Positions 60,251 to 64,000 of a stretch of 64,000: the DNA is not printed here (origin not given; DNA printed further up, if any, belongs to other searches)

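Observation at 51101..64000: Giant (>4.3k aa) modular surface protein with lamin-tail, ASH/choice-of-anchor-D and FN3 modules; no recognisable C-terminal sorting signal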

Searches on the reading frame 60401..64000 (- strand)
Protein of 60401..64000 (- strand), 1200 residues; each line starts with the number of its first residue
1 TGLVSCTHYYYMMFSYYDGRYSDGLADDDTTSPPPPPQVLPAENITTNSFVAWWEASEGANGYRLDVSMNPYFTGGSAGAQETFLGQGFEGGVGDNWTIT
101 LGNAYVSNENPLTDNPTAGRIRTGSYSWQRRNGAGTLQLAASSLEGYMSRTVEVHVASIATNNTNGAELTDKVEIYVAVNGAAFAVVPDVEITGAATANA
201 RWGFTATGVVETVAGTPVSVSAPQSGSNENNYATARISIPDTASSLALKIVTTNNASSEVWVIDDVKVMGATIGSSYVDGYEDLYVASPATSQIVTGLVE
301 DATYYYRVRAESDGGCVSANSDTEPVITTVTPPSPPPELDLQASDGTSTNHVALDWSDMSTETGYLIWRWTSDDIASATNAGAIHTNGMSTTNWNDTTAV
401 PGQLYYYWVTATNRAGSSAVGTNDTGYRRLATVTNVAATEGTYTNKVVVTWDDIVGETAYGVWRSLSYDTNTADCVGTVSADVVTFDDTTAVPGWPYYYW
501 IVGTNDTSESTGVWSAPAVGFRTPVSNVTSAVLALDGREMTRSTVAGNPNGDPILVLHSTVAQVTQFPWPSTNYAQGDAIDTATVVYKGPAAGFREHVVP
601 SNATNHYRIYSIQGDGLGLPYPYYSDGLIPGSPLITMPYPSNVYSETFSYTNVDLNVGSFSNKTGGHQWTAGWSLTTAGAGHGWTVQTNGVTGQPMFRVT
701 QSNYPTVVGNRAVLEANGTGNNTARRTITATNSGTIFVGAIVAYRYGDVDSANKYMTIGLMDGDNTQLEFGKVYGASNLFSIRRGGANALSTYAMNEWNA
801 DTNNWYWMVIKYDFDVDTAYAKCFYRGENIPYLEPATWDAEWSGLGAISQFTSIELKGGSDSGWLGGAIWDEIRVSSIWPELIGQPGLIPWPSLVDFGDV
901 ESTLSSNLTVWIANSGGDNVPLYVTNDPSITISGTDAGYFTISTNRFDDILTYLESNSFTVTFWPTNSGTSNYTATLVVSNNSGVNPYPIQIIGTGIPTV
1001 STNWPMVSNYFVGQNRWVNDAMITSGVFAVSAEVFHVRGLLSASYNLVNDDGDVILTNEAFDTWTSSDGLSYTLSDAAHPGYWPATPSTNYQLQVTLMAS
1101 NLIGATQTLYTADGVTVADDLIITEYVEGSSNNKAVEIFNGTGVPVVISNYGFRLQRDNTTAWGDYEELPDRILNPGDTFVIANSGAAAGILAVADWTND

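Call 11: find_homologous_proteins(query=window:60401-64000:-, max_evalue=0.00001)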
Query window:60401-64000:- (1200 aa): 87 proteins with E <= 0.00001 among 8000 candidates.
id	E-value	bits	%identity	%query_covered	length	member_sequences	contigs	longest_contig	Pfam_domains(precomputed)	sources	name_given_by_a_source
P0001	0.0e+0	1668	65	100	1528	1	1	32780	PF00932.26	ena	-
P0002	0.0e+0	1444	63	75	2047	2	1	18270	PF00932.26,PF00041.28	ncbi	-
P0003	0.0e+0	1221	62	77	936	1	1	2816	-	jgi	jgi:hypothetical protein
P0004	1.3e-177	611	63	39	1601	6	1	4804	PF12951.14,PF00041.28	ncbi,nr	ncbi:MAG: autotransporter-associated beta strand repeat-containing protein, partial [Kiritimatiellae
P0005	3.8e-168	580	36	20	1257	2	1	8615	PF24489.2,PF25833.1,PF21910.3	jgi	jgi:fibronectin type 3 domain-containing protein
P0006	3.9e-168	580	35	22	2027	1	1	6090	PF27616.1,PF25523.2,PF25832.1,PF18370.8,PF25833.1,PF21910.3,PF00041.28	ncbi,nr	ncbi:MAG: hypothetical protein EBR10_10850, partial [Planctomycetes bacterium]|nr:hypothetical prote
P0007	3.1e-151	524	33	22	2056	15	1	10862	PF01640.24,PF13734.12,PF24489.2,PF25833.1,PF21910.3,PF13620.13,PF00041.28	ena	-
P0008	1.3e-150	522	35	19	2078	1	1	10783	PF01640.24,PF13734.12,PF24489.2,PF25833.1,PF21910.3,PF00041.28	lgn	-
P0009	6.0e-137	477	38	18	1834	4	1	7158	PF24489.2,PF25833.1,PF21910.3,PF00041.28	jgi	jgi:fibronectin type 3 domain-containing protein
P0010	5.3e-94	334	35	20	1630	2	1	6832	PF25832.1,PF25833.1,PF21910.3,PF00041.28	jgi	jgi:fibronectin type 3 domain-containing protein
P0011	2.8e-87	312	33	11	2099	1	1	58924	PF16655.13,PF25059.2,PF23376.2,PF25788.3,PF24489.2,PF00041.28,PF16656.12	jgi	jgi:titin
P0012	5.8e-83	298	32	19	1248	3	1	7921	PF25833.1,PF21910.3,PF00041.28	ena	-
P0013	1.9e-77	279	35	16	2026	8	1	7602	PF24489.2,PF00041.28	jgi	jgi:fibronectin type 3 domain-containing protein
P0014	4.6e-77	278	37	18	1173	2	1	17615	PF25832.1,PF02415.24,PF25833.1,PF21910.3,PF00041.28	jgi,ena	-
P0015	1.1e-75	274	31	27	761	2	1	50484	PF25523.2,PF25832.1,PF25833.1,PF21910.3,PF00041.28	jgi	jgi:fibronectin type 3 domain-containing protein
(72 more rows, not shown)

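Call 13: find_encoding_contigs(protein=P0001, flank=10000, max_places=3)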
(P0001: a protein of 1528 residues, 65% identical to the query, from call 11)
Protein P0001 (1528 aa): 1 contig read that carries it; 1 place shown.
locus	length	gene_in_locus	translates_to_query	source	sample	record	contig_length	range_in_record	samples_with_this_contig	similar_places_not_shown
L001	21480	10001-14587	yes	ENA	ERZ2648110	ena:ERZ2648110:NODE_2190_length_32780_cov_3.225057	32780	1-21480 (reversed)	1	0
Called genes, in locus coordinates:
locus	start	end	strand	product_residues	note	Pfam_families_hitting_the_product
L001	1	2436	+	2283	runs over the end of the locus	PF00041:fn3 (faint), PF16655:PhoD_N (faint)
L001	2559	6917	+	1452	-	PF22544:HYDIN_VesB_CFA65-like_Ig (faint), PF12951:PATR (weak)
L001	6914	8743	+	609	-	-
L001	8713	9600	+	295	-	PF12951:PATR (weak)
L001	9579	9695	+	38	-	-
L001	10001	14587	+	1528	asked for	PF00932:LTD (weak)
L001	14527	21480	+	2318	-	?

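Call 14: find_encoding_contigs(protein=P0002, flank=10000, max_places=3)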
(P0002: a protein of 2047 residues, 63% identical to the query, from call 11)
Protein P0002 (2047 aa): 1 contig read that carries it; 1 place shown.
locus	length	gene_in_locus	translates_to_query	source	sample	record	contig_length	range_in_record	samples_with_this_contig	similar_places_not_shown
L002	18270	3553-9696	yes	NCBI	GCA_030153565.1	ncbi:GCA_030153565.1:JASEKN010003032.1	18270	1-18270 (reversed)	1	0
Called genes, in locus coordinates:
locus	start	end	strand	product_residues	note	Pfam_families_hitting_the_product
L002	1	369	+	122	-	?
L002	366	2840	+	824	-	PF00041:fn3 (faint)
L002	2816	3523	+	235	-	PF00041:fn3 (faint)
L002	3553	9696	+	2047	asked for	PF00041:fn3 (faint), PF00932:LTD (faint)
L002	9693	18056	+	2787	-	PF22544:HYDIN_VesB_CFA65-like_Ig (weak), PF00932:LTD (weak)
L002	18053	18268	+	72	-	?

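Call 39: find_related_loci(query=A1, collection=metagenome_contigs, flank=10000)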
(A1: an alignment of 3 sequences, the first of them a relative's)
Query A1 (721 aa) in metagenome_contigs; peptide patterns used: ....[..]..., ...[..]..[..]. (x = any residue, [..] = any of these).
184 stretches matched a pattern; 26 encode a relative of the query (tblastn E <= 1e-3); 25 distinct loci.
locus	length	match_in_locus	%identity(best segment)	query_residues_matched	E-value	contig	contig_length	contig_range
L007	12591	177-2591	62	1-721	0e+0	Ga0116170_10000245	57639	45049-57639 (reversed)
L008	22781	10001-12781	60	1-721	0e+0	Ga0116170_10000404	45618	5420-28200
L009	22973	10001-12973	58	1-719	0e+0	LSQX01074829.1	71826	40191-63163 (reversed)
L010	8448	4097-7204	47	11-494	2e-73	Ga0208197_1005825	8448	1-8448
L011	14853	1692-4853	47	1-719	3e-73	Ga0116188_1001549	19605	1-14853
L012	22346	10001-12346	40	1-719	9e-73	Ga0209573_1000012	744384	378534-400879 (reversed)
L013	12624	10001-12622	38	1-494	2e-71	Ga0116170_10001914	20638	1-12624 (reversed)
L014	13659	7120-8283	30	30-433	3e-30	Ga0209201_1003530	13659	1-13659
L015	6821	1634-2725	35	1-719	5e-25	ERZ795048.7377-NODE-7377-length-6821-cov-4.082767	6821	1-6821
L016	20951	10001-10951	50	1-719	6e-20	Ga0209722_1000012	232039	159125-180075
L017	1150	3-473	53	11-718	7e-21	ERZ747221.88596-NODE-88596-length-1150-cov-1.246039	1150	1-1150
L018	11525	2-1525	34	3-446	4e-45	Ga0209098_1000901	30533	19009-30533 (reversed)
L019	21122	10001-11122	52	1-718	8e-19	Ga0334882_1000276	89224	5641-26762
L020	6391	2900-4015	47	1-712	2e-18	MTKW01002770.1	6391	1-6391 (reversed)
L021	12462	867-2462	47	1-712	3e-18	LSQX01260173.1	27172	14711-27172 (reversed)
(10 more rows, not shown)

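Call 57: search_protein_families(library=pfam, proteins=[L008:2-12721:+, L013:2786-9892:+], max_evalue=0.01)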
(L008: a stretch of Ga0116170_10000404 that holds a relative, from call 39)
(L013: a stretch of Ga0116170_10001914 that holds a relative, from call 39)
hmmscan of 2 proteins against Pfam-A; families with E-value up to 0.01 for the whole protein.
L008:2-12721:+ (4240 aa): 7 families
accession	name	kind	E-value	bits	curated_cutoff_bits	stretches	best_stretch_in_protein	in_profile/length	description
PF19408.5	PKD_6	-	3.1e-51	172.1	25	2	163-243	2-82/82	PKD-like domain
PF00041.27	fn3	-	9.2e-34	116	25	2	918-1013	4-71/84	Fibronectin type III domain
PF12951.13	PATR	-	4.3e-15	55.9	27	5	1795-1824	1-30/30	Passenger-associated-transport-repeat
PF16656.11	Pur_ac_phosph_N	-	5.9e-15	56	30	2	920-1010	6-80/93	Purple acid Phosphatase, N-terminal domain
PF16655.11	PhoD_N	-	5.5e-12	46.5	30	0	469-498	53-78/90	PhoD-like phosphatase, N-terminal domain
PF10179.15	NDNF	-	0.00063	20.2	27.3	0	2586-2631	77-121/127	Neuron-derived neurotrophic factor, first Fn(III) domain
PF21471.3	Reelin_subrepeat-B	-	0.001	19.3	27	0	3170-3235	40-108/127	Reelin subrepeat B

L013:2786-9892:+ (2369 aa): 6 families
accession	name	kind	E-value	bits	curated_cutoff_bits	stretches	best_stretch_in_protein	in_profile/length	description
PF12951.13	PATR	-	1.2e-19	70.5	27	5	1499-1528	1-30/30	Passenger-associated-transport-repeat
PF00041.27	fn3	-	2.1e-19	69.9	25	2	622-717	4-71/84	Fibronectin type III domain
PF16656.11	Pur_ac_phosph_N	-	1.1e-08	35.9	30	2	623-714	5-80/93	Purple acid Phosphatase, N-terminal domain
PF10179.15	NDNF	-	4.1e-05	24.1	27.3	0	811-856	79-123/127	Neuron-derived neurotrophic factor, first Fn(III) domain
PF16655.11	PhoD_N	-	0.00052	20.9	30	0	2012-2046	62-89/90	PhoD-like phosphatase, N-terminal domain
PF24489.1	Ig_J_second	-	0.0029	18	27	0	2054-2136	2-88/105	Tip attachment protein J second Ig-like domain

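Call 78: search_protein_families(library=pfam, proteins=[L013:363-2624:+, L010:198-2501:+], max_evalue=0.001)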
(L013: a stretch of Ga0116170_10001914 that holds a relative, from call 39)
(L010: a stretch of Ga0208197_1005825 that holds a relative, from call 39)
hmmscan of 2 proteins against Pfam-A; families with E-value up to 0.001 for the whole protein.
L013:363-2624:+ (753 aa): 19 families
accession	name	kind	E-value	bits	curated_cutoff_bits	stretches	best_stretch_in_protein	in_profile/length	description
PF07719.23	TPR_2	-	2.5e-25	86.9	27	0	455-485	3-33/34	Tetratricopeptide repeat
PF14559.12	TPR_19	-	6e-23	81.4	25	3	537-596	5-64/68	Tetratricopeptide repeat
PF13181.12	TPR_8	-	5e-21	73.5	25.7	0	523-555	1-33/34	Tetratricopeptide repeat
PF00515.34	TPR_1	-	1.4e-20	72.6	27.8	1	455-486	3-34/34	Tetratricopeptide repeat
PF13432.12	TPR_16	-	8.4e-18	64.9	32.7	3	529-591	3-65/65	Tetratricopeptide repeat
PF13431.12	TPR_17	-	2.8e-16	58.8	24.4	0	476-508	2-34/34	Tetratricopeptide repeat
PF13428.12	TPR_14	-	5e-15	54.9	23.5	1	558-600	2-44/44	Tetratricopeptide repeat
PF13424.12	TPR_12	-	8.1e-15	55.2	30.1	0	678-727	25-74/77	Tetratricopeptide repeat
PF13414.12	TPR_11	-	1.3e-13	50.8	26.8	1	537-571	8-42/42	TPR repeat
PF13174.12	TPR_6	-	1e-10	42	26.3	0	560-589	3-32/33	Tetratricopeptide repeat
PF07721.20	TPR_4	-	7.4e-10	38.9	27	0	559-582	3-26/26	Tetratricopeptide repeat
PF13176.12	TPR_7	-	2.8e-08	33.6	27.9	0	457-485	3-33/36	Tetratricopeptide repeat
PF13371.12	TPR_9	-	1.8e-07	31.5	35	0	565-646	3-70/73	Tetratricopeptide repeat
PF03704.23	BTAD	-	5.4e-05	24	22.1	0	521-583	60-122/146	Bacterial transcriptional activator domain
PF12895.13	ANAPC3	-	6.6e-05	23.6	27.2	0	543-616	11-81/82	Anaphase-promoting complex, cyclosome, subunit 3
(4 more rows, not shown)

L010:198-2501:+ (767 aa): 1 family
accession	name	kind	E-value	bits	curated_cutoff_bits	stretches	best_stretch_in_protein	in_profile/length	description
PF14559.12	TPR_19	-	0.00085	20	25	0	537-593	9-64/68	Tetratricopeptide repeat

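Call 81: search_solved_structures(query=L013:363-2624:+, max_evalue=0.01)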
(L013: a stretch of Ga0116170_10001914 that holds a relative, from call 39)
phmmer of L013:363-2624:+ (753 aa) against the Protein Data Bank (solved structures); distinct sequences matched with E-value up to 0.01: 90 (the best 60 are shown).
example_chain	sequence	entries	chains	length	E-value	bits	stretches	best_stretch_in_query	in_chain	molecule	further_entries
9qhb_A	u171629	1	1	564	1.4e-25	93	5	439-624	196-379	Engineered tetratricopeptide repeat protein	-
7yeh_B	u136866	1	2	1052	1.6e-23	86.2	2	438-669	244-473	UDP-N-acetylglucosamine--peptide N-acetylglucosaminyltransferase 110 kDa subunit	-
7yea_A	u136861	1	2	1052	1.6e-23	86.2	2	438-669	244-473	UDP-N-acetylglucosamine--peptide N-acetylglucosaminyltransferase 110 kDa subunit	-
7ntf_A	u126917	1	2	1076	1.8e-23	86.1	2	438-669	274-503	Isoform 1 of UDP-N-acetylglucosamine--peptide N-acetylglucosaminyltransferase 110 kDa subu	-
1w3b_A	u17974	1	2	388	5.1e-21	77.9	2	437-603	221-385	UDP-N-ACETYLGLUCOSAMINE--PEPTIDE N-ACETYLGLUCOSAMINYLTRANSFERASE 110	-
6eou_A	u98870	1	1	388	6.6e-21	77.6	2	437-603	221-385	UDP-N-acetylglucosamine--peptide N-acetylglucosaminyltransferase 110 kDa subunit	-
8bu0_A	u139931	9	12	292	6.9e-16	61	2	539-624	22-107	Consensus tetratricopeptide repeat protein | Crystal structure of an 8-repeat consensus TPR superhelix with Zinc. | Monomer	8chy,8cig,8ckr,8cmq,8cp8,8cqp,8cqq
7y4i_A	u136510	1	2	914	3.9e-13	51.9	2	435-639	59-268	Probable UDP-N-acetylglucosamine--peptide N-acetylglucosaminyltransferase SPINDLY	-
9qhc_A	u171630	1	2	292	3.9e-13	51.9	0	548-632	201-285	Engineered tetratricopeptide repeat protein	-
8dtf_A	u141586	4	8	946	4.4e-13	51.7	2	435-639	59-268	Probable UDP-N-acetylglucosamine--peptide N-acetylglucosaminyltransferase SPINDLY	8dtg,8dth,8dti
5orq_A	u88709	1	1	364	1.4e-10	43.5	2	498-650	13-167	cPPR-Telo1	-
8far_A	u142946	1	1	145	1.2e-09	40.4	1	533-655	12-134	I432-1-CC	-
8cus_A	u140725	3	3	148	1.3e-09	40.2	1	532-654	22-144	I432-1(NaCl) Chain A | I432-1(Imd) Chain A | I432-1-X3 Chain A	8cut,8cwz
4pjr_A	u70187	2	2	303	3.2e-09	39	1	467-664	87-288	Pentatricopeptide repeat protein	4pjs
8fwd_1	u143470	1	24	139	2.6e-08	35.9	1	532-654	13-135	O43-rpxdoc-EK1_B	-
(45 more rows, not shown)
